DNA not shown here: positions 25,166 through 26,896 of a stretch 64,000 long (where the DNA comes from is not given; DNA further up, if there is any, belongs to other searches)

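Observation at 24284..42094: Three tandem SusC/SusD-like (RagA/RagB) outer-membrane uptake pairs with no CAZymes in view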

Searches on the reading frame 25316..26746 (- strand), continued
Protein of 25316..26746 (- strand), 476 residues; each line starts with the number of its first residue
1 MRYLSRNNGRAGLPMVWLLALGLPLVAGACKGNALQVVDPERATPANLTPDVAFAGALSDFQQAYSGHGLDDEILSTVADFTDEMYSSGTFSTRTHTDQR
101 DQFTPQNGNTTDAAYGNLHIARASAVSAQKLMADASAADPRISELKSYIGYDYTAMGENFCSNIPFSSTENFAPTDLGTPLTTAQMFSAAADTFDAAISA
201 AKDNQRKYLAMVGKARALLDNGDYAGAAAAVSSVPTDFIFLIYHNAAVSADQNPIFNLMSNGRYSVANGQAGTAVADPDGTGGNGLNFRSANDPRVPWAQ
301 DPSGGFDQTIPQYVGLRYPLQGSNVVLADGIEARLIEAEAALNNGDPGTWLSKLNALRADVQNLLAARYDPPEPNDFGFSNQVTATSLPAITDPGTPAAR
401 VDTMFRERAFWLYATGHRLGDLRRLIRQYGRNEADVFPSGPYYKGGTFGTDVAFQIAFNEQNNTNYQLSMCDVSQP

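Call 59: find_encoding_contigs(protein=P0088, flank=10000, max_places=2)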
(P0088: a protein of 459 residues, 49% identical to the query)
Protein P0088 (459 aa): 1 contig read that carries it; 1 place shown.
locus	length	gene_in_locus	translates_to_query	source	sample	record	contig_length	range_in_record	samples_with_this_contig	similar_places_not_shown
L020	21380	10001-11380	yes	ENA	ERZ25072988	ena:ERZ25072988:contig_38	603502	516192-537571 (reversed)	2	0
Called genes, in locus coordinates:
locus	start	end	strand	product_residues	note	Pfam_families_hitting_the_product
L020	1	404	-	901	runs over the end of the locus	PF00732:GMC_oxred_N, PF13618:Gluconate_2-dh3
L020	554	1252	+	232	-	-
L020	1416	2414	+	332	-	PF00756:Esterase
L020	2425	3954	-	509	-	PF07690:MFS_1, PF00854:PTR2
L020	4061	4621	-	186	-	PF00710:Asparaginase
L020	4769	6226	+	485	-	PF00801:PKD, PF18911:PKD_4, PF17210:SdrD_B, PF00089:Trypsin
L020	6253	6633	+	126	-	-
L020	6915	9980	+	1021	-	PF13620:CarboxypepD_reg, PF13715:CarbopepD_reg_2, PF07715:Plug, PF00593:TonB_dep_Rec_b-barrel, PF14905:OMP_b-brl_3 (weak)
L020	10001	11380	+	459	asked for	-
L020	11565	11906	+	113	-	-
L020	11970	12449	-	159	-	PF07715:Plug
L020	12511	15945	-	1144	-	PF00069:Pkinase, PF07714:PK_Tyr_Ser-Thr, PF00515:TPR_1 (faint), PF14559:TPR_19 (faint), PF00211:Guanylate_cyc (weak), PF13424:TPR_12 (faint), PF13432:TPR_16 (weak), PF07719:TPR_2 (weak)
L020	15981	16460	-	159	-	PF14539:DUF4442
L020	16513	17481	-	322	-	PF00291:PALP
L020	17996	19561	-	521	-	PF17210:SdrD_B (faint)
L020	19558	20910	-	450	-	-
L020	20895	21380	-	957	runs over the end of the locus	PF12773:DZR (weak), PF13240:Zn_Ribbon_1 (faint), PF00069:Pkinase, PF07714:PK_Tyr_Ser-Thr, PF03109:ABC1, PF01636:APH (weak), PF02368:Big_2, PF08308:PEGA, +2 more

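Call 60: find_encoding_contigs(protein=P0103, flank=10000, max_places=2)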
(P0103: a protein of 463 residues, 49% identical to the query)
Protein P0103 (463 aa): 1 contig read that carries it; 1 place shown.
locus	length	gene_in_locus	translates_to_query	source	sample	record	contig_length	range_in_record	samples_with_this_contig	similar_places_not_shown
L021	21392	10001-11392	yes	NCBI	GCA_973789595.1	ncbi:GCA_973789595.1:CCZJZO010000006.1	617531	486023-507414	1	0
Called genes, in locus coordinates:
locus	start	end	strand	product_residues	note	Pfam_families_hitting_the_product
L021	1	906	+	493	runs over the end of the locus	-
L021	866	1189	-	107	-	-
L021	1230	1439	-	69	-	PF05635:23S_rRNA_IVP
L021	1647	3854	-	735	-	PF11028:TMEM260_N, PF28495:TMEM260_2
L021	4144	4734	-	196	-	PF13505:OMP_b-brl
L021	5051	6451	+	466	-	PF04715:, PF00425:Chorismate_bind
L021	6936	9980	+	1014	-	PF13620:CarboxypepD_reg, PF13715:CarbopepD_reg_2, PF07715:Plug, PF00593:TonB_dep_Rec_b-barrel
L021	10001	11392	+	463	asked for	-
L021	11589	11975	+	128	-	-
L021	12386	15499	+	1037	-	PF13620:CarboxypepD_reg, PF13715:CarbopepD_reg_2, PF07715:Plug, PF00593:TonB_dep_Rec_b-barrel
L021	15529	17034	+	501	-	PF12771:SusD-like_2, PF12741:SusD-like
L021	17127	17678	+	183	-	-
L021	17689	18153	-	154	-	PF07715:Plug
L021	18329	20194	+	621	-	PF06480:FtsH_ext, PF00004:AAA, PF17862:AAA_lid_3, PF01434:Peptidase_M41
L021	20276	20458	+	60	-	-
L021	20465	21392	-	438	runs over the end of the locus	PF04413:Glycos_transf_N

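Call 61: find_related_loci(query=A2, collection=metagenome_contigs, flank=8000)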
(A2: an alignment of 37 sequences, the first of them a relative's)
Query A2 (476 aa) in metagenome_contigs; peptide patterns used: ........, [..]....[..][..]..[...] (x = any residue, [..] = any of these).
599 stretches matched a pattern (row limit reached: there are more); 503 encode a relative of the query (tblastn E <= 1e-3); the best 80 are kept; 80 distinct loci.
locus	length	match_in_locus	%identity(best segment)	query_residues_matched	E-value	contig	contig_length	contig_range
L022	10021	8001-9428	48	1-476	2e-121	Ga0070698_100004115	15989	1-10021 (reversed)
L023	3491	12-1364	49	9-475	2e-123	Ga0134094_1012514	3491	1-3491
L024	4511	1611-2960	48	1-474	3e-115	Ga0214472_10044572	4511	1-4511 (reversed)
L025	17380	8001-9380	46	1-471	7e-113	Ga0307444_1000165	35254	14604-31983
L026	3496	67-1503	44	1-476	1e-105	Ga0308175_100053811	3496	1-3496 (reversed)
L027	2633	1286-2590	47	35-475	3e-106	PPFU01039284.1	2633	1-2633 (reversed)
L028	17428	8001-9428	94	1-476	0e+0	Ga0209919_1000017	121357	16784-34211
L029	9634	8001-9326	42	20-476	3e-92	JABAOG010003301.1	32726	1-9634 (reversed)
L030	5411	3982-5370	43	35-475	5e-91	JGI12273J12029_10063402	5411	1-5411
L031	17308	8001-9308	48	25-475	1e-123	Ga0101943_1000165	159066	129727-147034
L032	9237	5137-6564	40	35-475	3e-89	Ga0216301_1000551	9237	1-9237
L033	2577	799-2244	40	18-476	2e-89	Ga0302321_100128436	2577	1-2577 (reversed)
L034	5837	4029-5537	40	1-475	6e-86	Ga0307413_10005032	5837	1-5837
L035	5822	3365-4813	41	19-476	3e-84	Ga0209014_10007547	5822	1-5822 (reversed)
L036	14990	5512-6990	40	19-476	3e-84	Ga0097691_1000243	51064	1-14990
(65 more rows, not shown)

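Call 66: search_protein_families(library=pfam, alignment_id=A3, max_evalue=0.0001)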
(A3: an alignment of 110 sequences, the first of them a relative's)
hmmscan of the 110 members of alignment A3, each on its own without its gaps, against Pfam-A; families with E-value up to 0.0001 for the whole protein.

A. member 1, L022:1-1218:+ (405 aa): 0 families

B. families by the number of members that match (of 110 scanned): 116 families (the first 25 are shown)
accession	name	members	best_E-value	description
PF07715.20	Plug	8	4e-12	TonB-dependent Receptor Plug Domain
PF10023.15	Aminopep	4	1.1e-88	Putative aminopeptidase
PF04011.17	LemA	4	2.1e-59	LemA family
PF13361.12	UvrD_C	3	1.9e-51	UvrD-like helicase C-terminal domain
PF01551.29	Peptidase_M23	3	9.2e-35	Peptidase family M23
PF13538.12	UvrD_C_2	3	9.7e-10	UvrD-like helicase C-terminal domain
PF00198.28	2-oxoacid_dh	2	1.8e-83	2-oxoacid dehydrogenases acyltransferase (catalytic domain)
PF00580.27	UvrD-helicase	2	6.5e-72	UvrD/REP helicase N-terminal domain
PF07992.20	Pyr_redox_2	2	4.3e-64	Pyridine nucleotide-disulphide oxidoreductase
PF21948.1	LplA-B_cat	2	1.2e-51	Lipoyl protein ligase A/B catalytic domain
PF02779.29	Transket_pyr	2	1e-43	Transketolase, pyrimidine binding domain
PF02852.28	Pyr_redox_dim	2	2.2e-41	Pyridine nucleotide-disulphide oxidoreductase, dimerisation domain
PF02780.25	Transketolase_C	2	2.4e-37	Transketolase, C-terminal domain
PF01288.25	HPPK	2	3.7e-36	7,8-dihydro-6-hydroxymethylpterin-pyrophosphokinase (HPPK)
PF00005.33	ABC_tran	2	2.4e-34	ABC transporter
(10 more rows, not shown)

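Call 68: search_protein_families(library=pfam, alignment_id=A4, max_evalue=0.0001)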
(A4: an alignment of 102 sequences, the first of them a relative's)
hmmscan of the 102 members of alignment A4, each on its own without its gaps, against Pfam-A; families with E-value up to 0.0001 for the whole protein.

A. member 1, L061:12548-13120:- (190 aa): 2 families
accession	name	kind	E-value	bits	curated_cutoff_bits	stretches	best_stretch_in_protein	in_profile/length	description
PF00676.26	E1_dh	-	2.5e-53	181.5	22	1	2-177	124-299/300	Dehydrogenase E1 component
PF00456.26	Transketolase_N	-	2.7e-06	27.1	22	1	5-108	148-249/334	Transketolase, thiamine diphosphate binding domain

B. families by the number of members that match (of 102 scanned): 100 families (the first 25 are shown)
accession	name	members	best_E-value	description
PF07715.20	Plug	7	1.9e-13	TonB-dependent Receptor Plug Domain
PF07676.18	PD40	4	3e-47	WD40-like Beta Propeller Repeat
PF04536.20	TPM_phosphatase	4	6.3e-24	TPM domain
PF02518.31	HATPase_c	3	2.3e-30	Histidine kinase-, DNA gyrase B-, and HSP90-like ATPase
PF13487.12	HD_5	3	1.7e-23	HD domain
PF00512.31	HisKA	3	1.7e-19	His Kinase A (phospho-acceptor) domain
PF01966.28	HD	3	8.9e-18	HD domain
PF00930.27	DPPIV_N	3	1.5e-16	Dipeptidyl peptidase IV (DPP IV) N-terminal region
PF12802.13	MarR_2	3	5.2e-15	MarR family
PF01047.28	MarR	3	1.4e-12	MarR family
PF13463.12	HTH_27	3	1.6e-09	Winged helix DNA-binding domain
PF25174.1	Beta-prop_THOC3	3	2.3e-09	THOC3 beta-propeller domain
PF13581.12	HATPase_c_2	3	2.8e-07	Histidine kinase-like ATPase domain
PF09334.17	tRNA-synt_1g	2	1.5e-94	tRNA synthetases class I (M)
PF10023.15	Aminopep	2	2.4e-78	Putative aminopeptidase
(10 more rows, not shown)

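Call 72: list_cluster_members(proteins=[P0001])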
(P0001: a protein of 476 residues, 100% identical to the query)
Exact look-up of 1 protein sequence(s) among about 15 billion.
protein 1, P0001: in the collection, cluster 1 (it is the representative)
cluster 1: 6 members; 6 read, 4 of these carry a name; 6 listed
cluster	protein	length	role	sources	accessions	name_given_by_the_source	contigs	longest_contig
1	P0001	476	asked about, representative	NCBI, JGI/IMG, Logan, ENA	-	hypothetical protein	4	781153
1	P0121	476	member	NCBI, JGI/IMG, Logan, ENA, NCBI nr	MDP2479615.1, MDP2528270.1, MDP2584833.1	MAG: hypothetical protein Q8W51_00870 [Candidatus Palauibacterales bacterium] | hypothetical protein [Candidatus Palauibacterales bacterium]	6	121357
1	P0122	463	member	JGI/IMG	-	hypothetical protein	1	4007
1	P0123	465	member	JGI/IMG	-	hypothetical protein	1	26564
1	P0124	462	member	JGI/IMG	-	-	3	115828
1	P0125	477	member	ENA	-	-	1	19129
